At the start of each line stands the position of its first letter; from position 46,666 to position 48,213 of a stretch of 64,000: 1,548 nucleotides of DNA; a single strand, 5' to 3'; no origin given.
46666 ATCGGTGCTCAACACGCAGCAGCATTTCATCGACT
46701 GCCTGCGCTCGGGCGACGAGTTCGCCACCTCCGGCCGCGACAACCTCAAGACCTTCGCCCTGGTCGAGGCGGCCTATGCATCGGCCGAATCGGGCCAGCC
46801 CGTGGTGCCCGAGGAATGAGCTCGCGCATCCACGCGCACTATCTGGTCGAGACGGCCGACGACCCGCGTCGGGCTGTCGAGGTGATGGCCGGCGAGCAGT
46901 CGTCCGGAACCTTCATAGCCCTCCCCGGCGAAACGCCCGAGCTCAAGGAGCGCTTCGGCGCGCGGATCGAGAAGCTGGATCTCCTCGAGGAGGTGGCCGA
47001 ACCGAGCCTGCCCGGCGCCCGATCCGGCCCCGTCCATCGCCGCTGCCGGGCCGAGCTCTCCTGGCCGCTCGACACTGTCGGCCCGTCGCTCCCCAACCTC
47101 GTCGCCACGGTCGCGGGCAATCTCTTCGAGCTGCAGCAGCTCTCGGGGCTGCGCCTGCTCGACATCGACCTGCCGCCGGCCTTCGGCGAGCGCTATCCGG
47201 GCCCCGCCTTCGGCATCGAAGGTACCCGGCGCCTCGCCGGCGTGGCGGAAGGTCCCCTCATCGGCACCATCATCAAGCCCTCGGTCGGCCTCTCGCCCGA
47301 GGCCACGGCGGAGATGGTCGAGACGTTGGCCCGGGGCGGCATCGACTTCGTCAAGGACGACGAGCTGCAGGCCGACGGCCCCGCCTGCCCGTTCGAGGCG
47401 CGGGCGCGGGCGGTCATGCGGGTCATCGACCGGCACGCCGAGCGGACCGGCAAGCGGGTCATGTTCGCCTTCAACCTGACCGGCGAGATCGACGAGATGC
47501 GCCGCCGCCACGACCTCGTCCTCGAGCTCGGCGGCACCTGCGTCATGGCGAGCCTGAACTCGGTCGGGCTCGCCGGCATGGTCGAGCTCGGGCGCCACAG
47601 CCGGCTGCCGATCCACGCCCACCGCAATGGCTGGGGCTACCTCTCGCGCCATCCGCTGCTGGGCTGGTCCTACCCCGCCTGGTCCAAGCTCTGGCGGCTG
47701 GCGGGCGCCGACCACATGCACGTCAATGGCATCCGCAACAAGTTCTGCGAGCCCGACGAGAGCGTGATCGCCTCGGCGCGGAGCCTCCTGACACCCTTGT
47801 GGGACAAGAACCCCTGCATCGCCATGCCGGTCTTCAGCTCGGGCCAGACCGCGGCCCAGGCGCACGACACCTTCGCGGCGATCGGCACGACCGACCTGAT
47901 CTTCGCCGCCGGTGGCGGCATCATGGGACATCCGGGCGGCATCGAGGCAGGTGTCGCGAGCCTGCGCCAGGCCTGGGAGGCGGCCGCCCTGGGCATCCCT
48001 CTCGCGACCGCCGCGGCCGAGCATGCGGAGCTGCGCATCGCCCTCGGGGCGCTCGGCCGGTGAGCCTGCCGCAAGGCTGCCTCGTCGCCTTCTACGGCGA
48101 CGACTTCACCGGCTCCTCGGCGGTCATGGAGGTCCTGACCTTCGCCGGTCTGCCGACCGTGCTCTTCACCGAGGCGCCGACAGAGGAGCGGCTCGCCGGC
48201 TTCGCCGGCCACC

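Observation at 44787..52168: RuBisCO-like protein / DUF1537 kinase / twin Gfo-Idh-MocA operon: apionate-type acid-sugar pathway with a non-canonical tail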

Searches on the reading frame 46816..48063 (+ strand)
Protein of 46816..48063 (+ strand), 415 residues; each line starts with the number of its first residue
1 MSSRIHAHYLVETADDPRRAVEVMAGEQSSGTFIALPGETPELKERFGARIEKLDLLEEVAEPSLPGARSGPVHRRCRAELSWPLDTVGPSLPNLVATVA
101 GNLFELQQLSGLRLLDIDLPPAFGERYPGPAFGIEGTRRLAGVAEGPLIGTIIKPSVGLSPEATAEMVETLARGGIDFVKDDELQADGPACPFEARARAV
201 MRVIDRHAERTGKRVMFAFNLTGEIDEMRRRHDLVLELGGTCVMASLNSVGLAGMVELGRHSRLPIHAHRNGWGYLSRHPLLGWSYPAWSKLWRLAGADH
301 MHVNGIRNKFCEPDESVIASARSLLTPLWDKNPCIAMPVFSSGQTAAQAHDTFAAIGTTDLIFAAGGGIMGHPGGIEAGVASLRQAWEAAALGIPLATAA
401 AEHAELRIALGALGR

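Call 3: search_protein_families(library=pfam, proteins=[window:46816-48063:+])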
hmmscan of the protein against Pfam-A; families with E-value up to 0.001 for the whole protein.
window:46816-48063:+ (415 aa): 2 families
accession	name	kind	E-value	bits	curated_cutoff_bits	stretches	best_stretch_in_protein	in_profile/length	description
PF00016.26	RuBisCO_large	-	9.5e-64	215.9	30.1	1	133-410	1-296/299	Ribulose bisphosphate carboxylase large chain, catalytic domain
PF02788.21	RuBisCO_large_N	-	3.2e-06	27.8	20.7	1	17-123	28-120/120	Ribulose bisphosphate carboxylase large chain, N-terminal domain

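Call 4: search_protein_families(library=ncbifam, proteins=[window:46816-48063:+])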
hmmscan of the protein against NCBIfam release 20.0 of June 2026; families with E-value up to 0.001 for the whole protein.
window:46816-48063:+ (415 aa): 6 families
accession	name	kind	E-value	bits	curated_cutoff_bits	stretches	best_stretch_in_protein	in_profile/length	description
NF042437.1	OxoIsoapPDcar_OiaX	equivalog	5.9e-135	450.3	700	1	6-411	2-409/412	3-oxo-isoapionate-4-phosphate decarboxylase OiaX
TIGR03326.1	rubisco_III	equivalog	5.7e-67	226.4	497.45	1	19-410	30-423/426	type III ribulose-bisphosphate carboxylase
NF003252.0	PRK04208.1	subfamily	9.4e-65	218.9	438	1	18-412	44-454/468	ribulose-bisphosphate carboxylase large subunit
NF007095.0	PRK09549.1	equivalog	2.4e-51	174.6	409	1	3-414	2-402/407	2,3-diketo-5-methylthiopentyl-1-phosphate enolase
TIGR03332.1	salvage_mtnW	equivalog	1.9e-39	135.4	513.6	1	4-412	2-405/407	2,3-diketo-5-methylthiopentyl-1-phosphate enolase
NF010002.0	PRK13475.1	equivalog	8e-39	133.5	489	1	94-410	103-437/459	ribulose-bisphosphate carboxylase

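Call 16: search_solved_structures(query=window:46816-48063:+, max_evalue=1e-20)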
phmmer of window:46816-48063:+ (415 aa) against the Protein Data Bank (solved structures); distinct sequences matched with E-value up to 1e-20: 99 (the best 60 are shown).
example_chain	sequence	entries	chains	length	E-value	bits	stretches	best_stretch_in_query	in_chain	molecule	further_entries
3nwr_A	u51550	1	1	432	2.5e-116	392.1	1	5-414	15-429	A rubisco-like protein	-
2qyg_A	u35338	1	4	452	1.1e-58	202.2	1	7-414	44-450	Ribulose bisphosphate carboxylase-like protein 2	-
6hun_A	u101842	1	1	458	8.9e-57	196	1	90-411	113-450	Ribulose bisphosphate carboxylase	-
1tel_A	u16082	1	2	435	1.3e-54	188.8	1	8-408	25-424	ribulose bisphosphate carboxylase, large subunit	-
1ykw_A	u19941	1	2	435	1.8e-54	188.3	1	8-408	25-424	RuBisCO-like protein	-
8dht_A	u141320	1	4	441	2.2e-53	184.8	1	81-415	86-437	Ribulose bisphosphate carboxylase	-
2cwx_A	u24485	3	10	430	3.1e-49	171.1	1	79-414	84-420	Ribulose bisphosphate carboxylase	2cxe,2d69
3a13_A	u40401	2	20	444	1.8e-46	162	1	90-412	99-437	Ribulose bisphosphate carboxylase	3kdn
1geh_A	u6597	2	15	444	2.9e-46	161.4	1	90-412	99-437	RIBULOSE-1,5-BISPHOSPHATE CARBOXYLASE/OXYGENASE | Ribulose bisphosphate carboxylase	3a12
3wqp_A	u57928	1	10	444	3.9e-46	160.9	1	90-412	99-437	Ribulose bisphosphate carboxylase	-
3kdo_A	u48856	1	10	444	5.3e-46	160.5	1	90-412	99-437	Ribulose bisphosphate carboxylase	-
2oek_A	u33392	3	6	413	2.1e-42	148.6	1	3-411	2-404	2,3-diketo-5-methylthiopentyl-1-phosphate enolase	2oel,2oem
2oej_A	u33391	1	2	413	2.8e-42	148.2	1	3-411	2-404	2,3-diketo-5-methylthiopentyl-1-phosphate enolase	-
8vgs_A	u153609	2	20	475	7.2e-41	143.6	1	82-322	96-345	Ribulose bisphosphate carboxylase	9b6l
9dyp_A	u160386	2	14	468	2.4e-40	141.9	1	82-324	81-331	ribulose-1,5-bisphosphate carboxylase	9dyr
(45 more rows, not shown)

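Call 19: find_homologous_proteins(query=window:46816-48063:+, max_evalue=1e-30)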
Query window:46816-48063:+ (415 aa): 7997 proteins with E <= 1e-30 among 8000 candidates; the best 120 are listed.
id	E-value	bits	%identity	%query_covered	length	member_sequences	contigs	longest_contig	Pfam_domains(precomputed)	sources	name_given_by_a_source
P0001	1.3e-276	935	100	100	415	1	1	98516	PF02788.22,PF00016.27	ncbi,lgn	-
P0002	4.3e-261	884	94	100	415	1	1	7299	PF02788.22,PF00016.27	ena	-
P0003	5.5e-253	857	91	100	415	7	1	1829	PF02788.22,PF00016.27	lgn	-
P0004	5.0e-241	818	85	100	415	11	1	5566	PF02788.22,PF00016.27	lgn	-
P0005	7.4e-240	814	85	100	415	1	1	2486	PF02788.22,PF00016.27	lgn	-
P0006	2.7e-230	782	83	100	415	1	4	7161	PF02788.22,PF00016.27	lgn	-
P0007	3.7e-229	779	81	99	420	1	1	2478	PF02788.22,PF00016.27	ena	-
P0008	4.1e-225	765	81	100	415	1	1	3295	PF02788.22,PF00016.27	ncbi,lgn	-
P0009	7.7e-222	755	79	100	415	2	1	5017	PF02788.22,PF00016.27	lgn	-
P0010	1.7e-221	753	81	97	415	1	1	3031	PF02788.22,PF00016.27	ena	-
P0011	3.3e-221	752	79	100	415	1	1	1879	PF02788.22,PF00016.27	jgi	jgi:ribulose-bisphosphate carboxylase large chain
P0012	4.1e-221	752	79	100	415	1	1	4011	PF02788.22,PF00016.27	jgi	jgi:ribulose-bisphosphate carboxylase large chain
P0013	5.3e-221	752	79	100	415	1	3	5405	PF02788.22,PF00016.27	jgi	jgi:ribulose-bisphosphate carboxylase large chain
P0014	5.8e-221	752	80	99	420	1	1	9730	PF02788.22,PF00016.27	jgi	jgi:ribulose-bisphosphate carboxylase large chain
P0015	1.1e-220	751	79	100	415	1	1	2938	PF02788.22,PF00016.27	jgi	jgi:ribulose-bisphosphate carboxylase large chain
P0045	1.1e-215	734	77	100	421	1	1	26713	PF02788.22,PF00016.27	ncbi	-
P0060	3.1e-213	726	76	100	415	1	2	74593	PF02788.22,PF00016.27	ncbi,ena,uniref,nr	ncbi:MAG: ribulose-bisphosphate carboxylase large subunit family protein [Bauldia sp.]|uniref:ribulo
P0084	2.4e-195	667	73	99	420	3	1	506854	PF02788.22,PF00016.27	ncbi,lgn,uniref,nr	ncbi:ribulose-bisphosphate carboxylase large subunit family protein [Ancylobacter lacus]|uniref:ribu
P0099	1.4e-193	661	71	99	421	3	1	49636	PF02788.22,PF00016.27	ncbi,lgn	-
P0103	2.5e-193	661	73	97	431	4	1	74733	PF02788.22,PF00016.27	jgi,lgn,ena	-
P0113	1.3e-192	658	70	99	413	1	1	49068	PF02788.22,PF00016.27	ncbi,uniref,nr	ncbi:ribulose-bisphosphate carboxylase large subunit family protein [Caldimonas tepidiphila]|uniref:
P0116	1.6e-192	658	72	98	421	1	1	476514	PF02788.22,PF00016.27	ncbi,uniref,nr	ncbi:ribulose-bisphosphate carboxylase large subunit family protein [Ancylobacter sp. 6x-1]|uniref:R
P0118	1.7e-192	658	70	100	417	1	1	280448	PF02788.22,PF00016.27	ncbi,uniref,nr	ncbi:ribulose-bisphosphate carboxylase large subunit family protein [Chelativorans sp.]|uniref:ribul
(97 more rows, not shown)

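Call 23: find_encoding_contigs(protein=P0001, flank=10000, max_places=3)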
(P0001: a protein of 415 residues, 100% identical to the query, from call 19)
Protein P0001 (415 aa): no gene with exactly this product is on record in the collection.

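Call 24: find_related_loci(query=window:46816-48063:+, collection=genome_contigs, flank=10000)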
Query window:46816-48063:+ (415 aa) in genome_contigs; peptide patterns used: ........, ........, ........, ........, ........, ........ (x = any residue, [..] = any of these).
558 stretches matched a pattern; 451 encode a relative of the query (tblastn E <= 1e-3); the best 80 are kept; 80 distinct loci.
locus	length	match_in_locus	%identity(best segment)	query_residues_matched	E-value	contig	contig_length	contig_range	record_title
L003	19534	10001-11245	91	1-415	0e+0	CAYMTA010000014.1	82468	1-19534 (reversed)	MAG TPA_asm: uncultured Geminicoccaceae bacterium isolate SRP329715_co2_36 genome assembly, contig: NODE_607_length_8246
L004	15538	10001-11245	86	1-415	0e+0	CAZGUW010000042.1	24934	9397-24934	MAG TPA_asm: uncultured Geminicoccaceae bacterium isolate SRP334346_co1_7 genome assembly, contig: NODE_1872_length_2493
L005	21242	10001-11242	86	1-414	0e+0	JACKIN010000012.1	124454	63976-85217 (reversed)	MAG: Geminicoccaceae bacterium isolate HK-STAS-PROT-11 HK-STAS-PROT-11_12, whole genome shotgun sequence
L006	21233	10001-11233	80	4-414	0e+0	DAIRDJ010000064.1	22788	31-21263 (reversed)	MAG TPA_asm: Geminicoccaceae bacterium isolate CTOTU7348 NODE_2477_length_22788_cov_12.449567, whole genome shotgun sequ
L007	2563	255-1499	78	1-415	0e+0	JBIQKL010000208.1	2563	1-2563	MAG: Hyphomicrobiales bacterium isolate mag.15f NODE_39926_length_2563, whole genome shotgun sequence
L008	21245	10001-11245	76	1-415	0e+0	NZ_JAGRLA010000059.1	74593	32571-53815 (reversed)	MAG: Bauldia sp. isolate HKST-UBA53 k127_464147, whole genome shotgun sequence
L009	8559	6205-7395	79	1-397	0e+0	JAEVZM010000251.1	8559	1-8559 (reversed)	MAG: Proteobacteria bacterium isolate OH_PBB_171 k127_1955372, whole genome shotgun sequence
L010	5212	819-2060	78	1-414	0e+0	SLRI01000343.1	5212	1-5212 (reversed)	MAG: Rhodospirillales bacterium isolate CSSed165cm_57 CSSed16-5cm-81109, whole genome shotgun sequence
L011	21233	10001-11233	79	2-412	0e+0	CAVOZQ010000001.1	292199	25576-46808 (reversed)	MAG: uncultured Alphaproteobacteria bacterium isolate MFD09779.bin.2.89 genome assembly, contig: contig_10811, whole gen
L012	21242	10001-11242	77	2-415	0e+0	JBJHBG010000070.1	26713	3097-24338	MAG: Geminicoccaceae bacterium isolate SF2967_J5348.semibin_refined.105 NODE_1824_length_26713_cov_1.614421, whole genom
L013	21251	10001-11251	71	1-415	0e+0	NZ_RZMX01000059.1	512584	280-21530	Pelagibacterium montanilacus strain CCL18 398, whole genome shotgun sequence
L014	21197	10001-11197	74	3-398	0e+0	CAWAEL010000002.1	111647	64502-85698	MAG: uncultured Alphaproteobacteria bacterium isolate MFD02832.bin.2.64 genome assembly, contig: contig_14420, whole gen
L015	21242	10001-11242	72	3-412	0e+0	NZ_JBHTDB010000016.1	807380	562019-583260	Chelatococcus sp. GCM10030263 strain CPCC 101691 soapdenovo_K_105_20, whole genome shotgun sequence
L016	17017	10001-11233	71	1-415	0e+0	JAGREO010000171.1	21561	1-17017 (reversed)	MAG: Geminicoccaceae bacterium isolate HKST-UBA13 2008_92961, whole genome shotgun sequence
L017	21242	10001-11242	71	1-414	0e+0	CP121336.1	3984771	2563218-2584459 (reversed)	MAG: Paracoccaceae bacterium isolate NCC532_bact_3837 chromosome, complete genome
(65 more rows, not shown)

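Call 35: find_encoding_contigs(protein=P0060, flank=10000, max_places=2)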
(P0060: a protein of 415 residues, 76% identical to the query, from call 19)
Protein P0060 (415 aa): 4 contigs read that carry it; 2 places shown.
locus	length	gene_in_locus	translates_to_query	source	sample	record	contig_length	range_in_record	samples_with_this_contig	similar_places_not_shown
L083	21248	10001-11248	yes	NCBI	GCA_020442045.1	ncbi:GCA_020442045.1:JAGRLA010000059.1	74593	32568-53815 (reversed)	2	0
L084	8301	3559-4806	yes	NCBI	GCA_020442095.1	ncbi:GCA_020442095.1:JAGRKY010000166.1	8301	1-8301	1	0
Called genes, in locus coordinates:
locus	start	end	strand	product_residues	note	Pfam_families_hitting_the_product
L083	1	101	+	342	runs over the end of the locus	PF13416:SBP_bac_8, PF13531:SBP_bac_11, PF13343:SBP_bac_6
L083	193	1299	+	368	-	PF00005:ABC_tran, PF02463:SMC_N (weak), PF13304:AAA_21 (faint), PF08402:TOBE_2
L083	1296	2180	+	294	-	PF00528:BPD_transp_1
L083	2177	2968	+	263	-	PF00528:BPD_transp_1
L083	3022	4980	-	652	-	PF25837:Apionate_lact_N, PF25838:Apionate_lact_M, PF25839:Apionate_lact_C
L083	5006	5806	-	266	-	PF00941:FAD_binding_5, PF03450:CO_deh_flav_C (weak)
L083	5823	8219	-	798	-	PF01315:Ald_Xan_dh_C, PF02738:MoCoBD_1, PF20256:MoCoBD_2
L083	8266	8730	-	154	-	PF00111:Fer2 (weak), PF01799:Fer2_2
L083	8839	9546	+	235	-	PF00392:GntR, PF07729:FCD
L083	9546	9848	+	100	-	PF03992:ABM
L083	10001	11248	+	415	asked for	PF02788:RuBisCO_large_N (weak), PF00016:RuBisCO_large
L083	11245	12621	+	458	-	PF07005:SBD_N, PF17042:NBD_C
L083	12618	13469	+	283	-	PF16896:PGDH_C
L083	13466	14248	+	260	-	PF03328:HpcH_HpaI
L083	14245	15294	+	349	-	PF00389:2-Hacid_dh, PF02826:2-Hacid_dh_C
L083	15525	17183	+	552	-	PF01547:SBP_bac_1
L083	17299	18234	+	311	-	PF00528:BPD_transp_1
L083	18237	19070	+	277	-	PF00528:BPD_transp_1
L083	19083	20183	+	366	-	PF02463:SMC_N (faint), PF00005:ABC_tran, PF13304:AAA_21 (faint), PF17912:OB_MalK, PF08402:TOBE_2 (weak)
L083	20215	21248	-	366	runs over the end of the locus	PF14486:DUF4432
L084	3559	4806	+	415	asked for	PF02788:RuBisCO_large_N (weak), PF00016:RuBisCO_large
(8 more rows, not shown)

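Call 36: find_encoding_contigs(protein=P0045, flank=10000, max_places=2)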
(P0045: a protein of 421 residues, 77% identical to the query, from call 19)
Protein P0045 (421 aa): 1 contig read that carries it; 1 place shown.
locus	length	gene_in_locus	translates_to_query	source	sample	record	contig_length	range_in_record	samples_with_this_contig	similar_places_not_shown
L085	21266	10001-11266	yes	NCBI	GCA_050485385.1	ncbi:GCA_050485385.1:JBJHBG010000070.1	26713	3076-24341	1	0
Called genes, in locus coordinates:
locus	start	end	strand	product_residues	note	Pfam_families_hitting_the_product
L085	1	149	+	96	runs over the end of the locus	-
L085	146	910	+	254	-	PF00813:FliP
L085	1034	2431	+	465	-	PF01575:MaoC_dehydratas (weak), PF01515:PTA_PTB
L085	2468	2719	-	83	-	-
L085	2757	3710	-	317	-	PF04204:HTS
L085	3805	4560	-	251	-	PF00590:TP_methylase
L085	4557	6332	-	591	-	PF11760:CbiG_N, PF01890:CbiG_C, PF00590:TP_methylase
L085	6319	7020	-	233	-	PF00590:TP_methylase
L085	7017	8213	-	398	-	PF00590:TP_methylase, PF01189:Methyltr_RsmB-F (faint)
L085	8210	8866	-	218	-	PF02570:CbiC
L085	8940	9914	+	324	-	PF03186:CobD_Cbib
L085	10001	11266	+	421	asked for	PF02788:RuBisCO_large_N (weak), PF00016:RuBisCO_large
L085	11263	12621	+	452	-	PF07005:SBD_N, PF17042:NBD_C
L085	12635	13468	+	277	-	PF16896:PGDH_C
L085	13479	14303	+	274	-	PF03328:HpcH_HpaI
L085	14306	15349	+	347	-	PF00389:2-Hacid_dh, PF02826:2-Hacid_dh_C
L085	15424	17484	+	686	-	PF00989:PAS, PF08448:PAS_4 (faint), PF13188:PAS_8, PF13426:PAS_9, PF00989:PAS (weak), PF12860:PAS_7, PF00211:Guanylate_cyc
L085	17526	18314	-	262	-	-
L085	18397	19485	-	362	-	PF24827:AstE_AspA_cat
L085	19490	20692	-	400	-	PF07690:MFS_1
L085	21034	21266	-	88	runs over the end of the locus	-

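Call 41: list_cluster_members(proteins=[P0001, P0084, P0116, P0118, P0113, P0099, P0103])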
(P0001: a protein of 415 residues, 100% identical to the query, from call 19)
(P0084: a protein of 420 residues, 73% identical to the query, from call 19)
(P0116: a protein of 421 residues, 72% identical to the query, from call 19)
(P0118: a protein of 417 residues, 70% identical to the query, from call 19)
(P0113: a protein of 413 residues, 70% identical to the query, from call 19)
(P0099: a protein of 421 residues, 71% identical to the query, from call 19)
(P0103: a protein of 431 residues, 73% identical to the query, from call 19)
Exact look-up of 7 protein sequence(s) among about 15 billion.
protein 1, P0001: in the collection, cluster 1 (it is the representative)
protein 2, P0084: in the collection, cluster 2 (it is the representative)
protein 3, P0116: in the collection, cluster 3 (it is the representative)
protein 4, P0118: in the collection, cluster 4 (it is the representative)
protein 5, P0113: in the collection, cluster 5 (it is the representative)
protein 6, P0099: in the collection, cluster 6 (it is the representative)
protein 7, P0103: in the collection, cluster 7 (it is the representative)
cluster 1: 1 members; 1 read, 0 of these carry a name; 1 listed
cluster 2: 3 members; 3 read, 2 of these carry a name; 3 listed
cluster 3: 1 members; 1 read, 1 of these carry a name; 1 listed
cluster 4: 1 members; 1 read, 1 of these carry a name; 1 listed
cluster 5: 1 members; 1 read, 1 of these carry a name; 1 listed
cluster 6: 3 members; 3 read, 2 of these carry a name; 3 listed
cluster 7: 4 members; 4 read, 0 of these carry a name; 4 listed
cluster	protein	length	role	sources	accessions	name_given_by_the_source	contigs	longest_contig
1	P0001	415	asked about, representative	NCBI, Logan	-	-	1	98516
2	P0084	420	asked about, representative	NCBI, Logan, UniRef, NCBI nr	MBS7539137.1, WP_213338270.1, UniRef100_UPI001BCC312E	ribulose-bisphosphate carboxylase large subunit family protein [Ancylobacter lacus] | ribulose-bisphosphate carboxylase large subunit family protein n=1 Tax=Ancylobacter lacus ...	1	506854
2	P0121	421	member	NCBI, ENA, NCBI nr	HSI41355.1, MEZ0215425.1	MAG TPA: ribulose-bisphosphate carboxylase large subunit family protein ... | ribulose-bisphosphate carboxylase large subunit family protein [Xanthobacteraceae ...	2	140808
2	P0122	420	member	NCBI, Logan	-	-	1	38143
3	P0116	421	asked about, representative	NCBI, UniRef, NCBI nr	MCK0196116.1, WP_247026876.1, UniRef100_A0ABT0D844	ribulose-bisphosphate carboxylase large subunit family protein [Ancylobacter sp. 6x-1] | Ribulose-bisphosphate carboxylase large subunit family protein n=1 Tax=Ancylobacter ... | ribulose-bisphosphate carboxylase large subunit family protein [Ancylobacter crimeensis]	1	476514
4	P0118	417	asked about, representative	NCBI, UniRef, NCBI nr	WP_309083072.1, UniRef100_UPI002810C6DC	ribulose-bisphosphate carboxylase large subunit family protein [Chelativorans sp.] | ribulose-bisphosphate carboxylase large subunit family protein n=1 Tax=Chelativorans sp. ...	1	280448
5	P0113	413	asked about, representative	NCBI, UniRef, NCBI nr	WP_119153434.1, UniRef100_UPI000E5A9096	ribulose-bisphosphate carboxylase large subunit family protein [Caldimonas tepidiphila] | ribulose-bisphosphate carboxylase large subunit family protein n=1 Tax=Caldimonas ...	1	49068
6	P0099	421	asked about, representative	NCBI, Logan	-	-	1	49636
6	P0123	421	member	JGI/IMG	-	ribulose-bisphosphate carboxylase large chain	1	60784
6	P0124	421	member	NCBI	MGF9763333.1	ribulose-bisphosphate carboxylase large subunit family protein [Microvirga sp. 0TCS3.31]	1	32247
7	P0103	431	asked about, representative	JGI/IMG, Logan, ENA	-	-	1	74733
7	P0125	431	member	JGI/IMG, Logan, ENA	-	-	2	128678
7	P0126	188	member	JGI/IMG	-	-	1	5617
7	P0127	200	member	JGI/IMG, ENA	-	-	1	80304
